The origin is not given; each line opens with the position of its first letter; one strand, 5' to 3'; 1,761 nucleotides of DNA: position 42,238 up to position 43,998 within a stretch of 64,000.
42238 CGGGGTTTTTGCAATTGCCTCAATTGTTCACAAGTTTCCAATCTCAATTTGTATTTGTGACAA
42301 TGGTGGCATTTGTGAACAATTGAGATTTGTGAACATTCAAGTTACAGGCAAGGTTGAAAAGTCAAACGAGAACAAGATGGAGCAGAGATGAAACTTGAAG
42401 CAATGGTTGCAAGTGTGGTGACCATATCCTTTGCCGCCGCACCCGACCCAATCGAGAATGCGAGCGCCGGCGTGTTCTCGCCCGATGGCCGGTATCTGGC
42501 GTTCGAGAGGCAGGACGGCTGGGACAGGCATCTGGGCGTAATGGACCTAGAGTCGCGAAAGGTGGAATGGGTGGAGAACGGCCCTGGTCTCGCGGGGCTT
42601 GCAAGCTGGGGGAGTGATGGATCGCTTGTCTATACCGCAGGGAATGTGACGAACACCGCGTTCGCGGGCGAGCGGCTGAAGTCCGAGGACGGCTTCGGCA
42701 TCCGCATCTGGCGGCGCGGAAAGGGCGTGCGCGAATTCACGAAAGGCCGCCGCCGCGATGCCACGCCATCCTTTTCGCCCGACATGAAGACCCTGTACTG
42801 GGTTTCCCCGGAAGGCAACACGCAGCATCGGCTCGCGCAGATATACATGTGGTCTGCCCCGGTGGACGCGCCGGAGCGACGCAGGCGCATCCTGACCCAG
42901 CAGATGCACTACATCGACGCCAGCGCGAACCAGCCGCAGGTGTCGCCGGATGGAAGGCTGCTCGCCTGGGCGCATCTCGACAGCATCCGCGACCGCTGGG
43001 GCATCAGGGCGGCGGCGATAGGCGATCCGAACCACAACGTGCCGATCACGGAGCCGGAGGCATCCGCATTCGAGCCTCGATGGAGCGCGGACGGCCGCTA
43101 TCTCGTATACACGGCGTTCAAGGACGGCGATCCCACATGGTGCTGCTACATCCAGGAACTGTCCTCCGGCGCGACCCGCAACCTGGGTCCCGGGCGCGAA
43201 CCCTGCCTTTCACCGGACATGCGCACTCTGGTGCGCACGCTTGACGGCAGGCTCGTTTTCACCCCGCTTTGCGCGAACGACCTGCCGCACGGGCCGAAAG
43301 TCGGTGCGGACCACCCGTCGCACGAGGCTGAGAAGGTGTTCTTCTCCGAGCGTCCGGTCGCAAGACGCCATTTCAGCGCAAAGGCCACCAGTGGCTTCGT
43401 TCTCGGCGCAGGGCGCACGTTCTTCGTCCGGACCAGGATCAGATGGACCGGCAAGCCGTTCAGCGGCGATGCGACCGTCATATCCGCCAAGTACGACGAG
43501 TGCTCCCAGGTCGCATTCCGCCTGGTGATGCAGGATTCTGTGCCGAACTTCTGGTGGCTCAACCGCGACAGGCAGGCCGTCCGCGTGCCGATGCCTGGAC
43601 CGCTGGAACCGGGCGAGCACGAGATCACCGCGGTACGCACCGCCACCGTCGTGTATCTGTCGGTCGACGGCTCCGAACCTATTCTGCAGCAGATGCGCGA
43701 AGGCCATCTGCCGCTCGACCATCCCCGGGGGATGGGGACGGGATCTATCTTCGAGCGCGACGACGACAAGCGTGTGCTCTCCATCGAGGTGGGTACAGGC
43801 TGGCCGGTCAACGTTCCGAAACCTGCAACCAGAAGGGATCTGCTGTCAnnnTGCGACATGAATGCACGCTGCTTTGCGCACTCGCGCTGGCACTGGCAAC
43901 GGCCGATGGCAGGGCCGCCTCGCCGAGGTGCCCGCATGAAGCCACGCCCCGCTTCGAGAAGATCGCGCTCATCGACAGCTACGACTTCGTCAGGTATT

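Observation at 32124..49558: Triplicated three-gene cassette: PD40 beta-propeller + ATGA-coupled secreted hydrolase-like protein + giant PATR-repeat surface protein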

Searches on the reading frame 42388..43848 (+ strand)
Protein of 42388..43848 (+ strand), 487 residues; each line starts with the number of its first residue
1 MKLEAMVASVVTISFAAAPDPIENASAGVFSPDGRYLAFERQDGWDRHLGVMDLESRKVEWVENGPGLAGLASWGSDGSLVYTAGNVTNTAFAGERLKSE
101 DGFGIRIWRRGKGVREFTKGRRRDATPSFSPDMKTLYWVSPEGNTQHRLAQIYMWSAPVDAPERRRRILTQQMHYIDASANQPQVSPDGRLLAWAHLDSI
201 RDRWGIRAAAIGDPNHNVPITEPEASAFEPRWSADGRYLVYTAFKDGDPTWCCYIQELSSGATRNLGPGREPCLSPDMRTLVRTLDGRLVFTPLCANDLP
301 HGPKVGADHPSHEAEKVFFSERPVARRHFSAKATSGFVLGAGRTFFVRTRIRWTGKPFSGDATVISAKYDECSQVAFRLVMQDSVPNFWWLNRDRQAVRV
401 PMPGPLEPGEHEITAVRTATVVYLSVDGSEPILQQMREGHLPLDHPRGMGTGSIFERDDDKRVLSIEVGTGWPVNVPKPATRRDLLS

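Call 4: search_protein_families(library=pfam, proteins=[window:42388-43848:+], max_evalue=0.01)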
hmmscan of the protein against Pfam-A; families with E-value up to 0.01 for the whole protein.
window:42388-43848:+ (487 aa): 1 family
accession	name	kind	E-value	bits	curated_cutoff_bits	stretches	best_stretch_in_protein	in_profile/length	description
PF07676.18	PD40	-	9.3e-21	73.7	20.9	2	219-249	3-34/38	WD40-like Beta Propeller Repeat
